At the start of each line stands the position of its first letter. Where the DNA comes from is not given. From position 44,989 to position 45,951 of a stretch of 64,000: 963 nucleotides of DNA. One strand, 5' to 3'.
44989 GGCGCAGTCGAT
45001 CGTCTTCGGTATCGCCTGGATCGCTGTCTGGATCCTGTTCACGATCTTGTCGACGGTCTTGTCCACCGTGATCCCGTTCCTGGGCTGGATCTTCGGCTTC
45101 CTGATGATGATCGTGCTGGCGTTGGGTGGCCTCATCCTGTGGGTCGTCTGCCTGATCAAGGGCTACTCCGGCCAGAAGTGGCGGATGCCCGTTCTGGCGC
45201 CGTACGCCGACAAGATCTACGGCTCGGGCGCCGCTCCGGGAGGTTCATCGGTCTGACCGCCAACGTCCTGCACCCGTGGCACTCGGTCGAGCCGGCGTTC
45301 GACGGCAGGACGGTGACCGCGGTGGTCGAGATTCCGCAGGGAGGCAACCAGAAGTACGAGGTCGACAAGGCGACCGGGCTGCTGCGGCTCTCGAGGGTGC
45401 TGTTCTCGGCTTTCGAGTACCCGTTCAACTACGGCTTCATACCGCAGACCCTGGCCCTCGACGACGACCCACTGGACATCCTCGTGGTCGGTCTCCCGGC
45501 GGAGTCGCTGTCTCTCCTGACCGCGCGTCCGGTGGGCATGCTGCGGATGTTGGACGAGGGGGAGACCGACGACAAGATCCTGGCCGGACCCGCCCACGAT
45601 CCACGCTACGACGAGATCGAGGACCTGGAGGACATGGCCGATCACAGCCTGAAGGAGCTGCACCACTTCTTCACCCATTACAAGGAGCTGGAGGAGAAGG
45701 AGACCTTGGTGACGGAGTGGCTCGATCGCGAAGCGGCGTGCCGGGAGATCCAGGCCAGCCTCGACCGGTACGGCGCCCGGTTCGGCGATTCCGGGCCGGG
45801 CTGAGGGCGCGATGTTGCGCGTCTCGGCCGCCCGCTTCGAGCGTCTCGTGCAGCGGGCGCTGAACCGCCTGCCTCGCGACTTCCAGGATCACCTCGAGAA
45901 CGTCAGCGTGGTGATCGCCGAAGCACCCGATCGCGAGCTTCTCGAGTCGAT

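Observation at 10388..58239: Repeated use of non-canonical start codons (CTG, ATC, ATT) across the window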

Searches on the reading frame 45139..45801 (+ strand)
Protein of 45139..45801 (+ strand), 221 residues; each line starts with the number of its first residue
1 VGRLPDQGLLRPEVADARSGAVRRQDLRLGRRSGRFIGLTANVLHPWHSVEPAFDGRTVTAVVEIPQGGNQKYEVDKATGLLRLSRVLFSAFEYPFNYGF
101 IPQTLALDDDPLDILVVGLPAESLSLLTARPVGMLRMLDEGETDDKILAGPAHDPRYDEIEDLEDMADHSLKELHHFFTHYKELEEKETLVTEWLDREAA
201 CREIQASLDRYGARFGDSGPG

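Call 7: search_protein_families(library=ncbifam, proteins=[window:45139-45801:+], max_evalue=0.001)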
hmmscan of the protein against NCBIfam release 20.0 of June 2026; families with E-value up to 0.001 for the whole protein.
window:45139-45801:+ (221 aa): 3 families
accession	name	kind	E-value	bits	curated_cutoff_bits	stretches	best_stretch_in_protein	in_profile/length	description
NF002317.0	PRK01250.1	equivalog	5.6e-44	150.1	200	1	58-211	15-173/176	inorganic diphosphatase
NF002578.0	PRK02230.1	equivalog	1.4e-36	125.7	246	1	59-207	6-156/185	inorganic pyrophosphatase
NF001886.0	PRK00642.1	equivalog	6.7e-33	114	247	2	108-216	93-206/208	inorganic pyrophosphatase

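Call 8: search_protein_families(library=pfam, proteins=[window:45139-45801:+], max_evalue=0.001)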
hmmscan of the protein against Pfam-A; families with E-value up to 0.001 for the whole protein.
window:45139-45801:+ (221 aa): 1 family
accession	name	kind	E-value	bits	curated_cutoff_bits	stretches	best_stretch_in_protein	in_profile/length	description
PF00719.24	Pyrophosphatase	-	2.1e-55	187.2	23.5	1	61-211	1-152/153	Inorganic pyrophosphatase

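Call 35: find_homologous_proteins(query=window:45253-45801:+, max_evalue=1e-10)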
Query window:45253-45801:+ (183 aa): 4425 proteins with E <= 1e-10 among 4586 candidates; the best 120 are listed.
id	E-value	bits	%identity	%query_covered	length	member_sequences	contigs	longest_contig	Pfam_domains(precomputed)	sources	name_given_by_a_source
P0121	2.8e-103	361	99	89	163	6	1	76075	PF00719.25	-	-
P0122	1.3e-100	353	97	89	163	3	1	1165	PF00719.25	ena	-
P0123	1.0e-99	350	96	89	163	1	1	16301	PF00719.25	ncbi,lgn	-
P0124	5.7e-95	334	81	99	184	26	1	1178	PF00719.25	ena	-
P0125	2.2e-92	326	87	91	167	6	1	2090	PF00719.25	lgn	-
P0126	5.8e-90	318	79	96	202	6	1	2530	PF00719.25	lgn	-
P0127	1.6e-89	317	90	86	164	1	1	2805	PF00719.25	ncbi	ncbi:MAG: inorganic diphosphatase [Gemmatimonadota bacterium]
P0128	6.6e-89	315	79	94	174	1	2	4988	PF00719.25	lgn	-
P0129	6.4e-88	311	80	94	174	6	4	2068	PF00719.25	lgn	-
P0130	2.7e-86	306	84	91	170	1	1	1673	PF00719.25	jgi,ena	jgi:inorganic pyrophosphatase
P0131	1.0e-85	304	73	98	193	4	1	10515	PF00719.25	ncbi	ncbi:MAG: inorganic diphosphatase [Gemmatimonadota bacterium]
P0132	1.4e-84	301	88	84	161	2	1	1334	PF00719.25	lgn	-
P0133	2.0e-83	297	74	93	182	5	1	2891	PF00719.25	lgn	-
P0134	2.8e-83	296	75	93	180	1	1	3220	PF00719.25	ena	-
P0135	4.2e-83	296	72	97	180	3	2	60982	PF00719.25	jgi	jgi:inorganic pyrophosphatase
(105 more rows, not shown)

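Call 37: find_encoding_contigs(protein=P0127, flank=3000, max_places=2)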
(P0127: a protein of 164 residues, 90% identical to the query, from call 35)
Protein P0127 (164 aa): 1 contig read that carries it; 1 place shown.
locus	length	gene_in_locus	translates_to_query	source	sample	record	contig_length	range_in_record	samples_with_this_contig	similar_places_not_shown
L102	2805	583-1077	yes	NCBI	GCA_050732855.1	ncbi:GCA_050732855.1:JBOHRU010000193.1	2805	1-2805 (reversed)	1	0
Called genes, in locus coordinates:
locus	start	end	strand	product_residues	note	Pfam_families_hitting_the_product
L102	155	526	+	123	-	PF09685:MamF_MmsF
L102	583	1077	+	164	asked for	PF00719:Pyrophosphatase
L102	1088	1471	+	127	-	PF06262:Zincin_1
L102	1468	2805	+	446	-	PF02386:TrkH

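Call 38: find_encoding_contigs(protein=P0125, flank=3000, max_places=2)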
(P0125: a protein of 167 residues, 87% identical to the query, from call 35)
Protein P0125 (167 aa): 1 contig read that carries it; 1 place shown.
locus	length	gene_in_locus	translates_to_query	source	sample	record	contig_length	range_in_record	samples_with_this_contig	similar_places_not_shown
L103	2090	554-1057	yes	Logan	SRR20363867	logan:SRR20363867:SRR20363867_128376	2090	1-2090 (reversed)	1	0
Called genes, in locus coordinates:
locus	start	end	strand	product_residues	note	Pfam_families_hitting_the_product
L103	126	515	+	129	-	PF09685:MamF_MmsF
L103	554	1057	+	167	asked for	PF00719:Pyrophosphatase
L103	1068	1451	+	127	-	PF06262:Zincin_1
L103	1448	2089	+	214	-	?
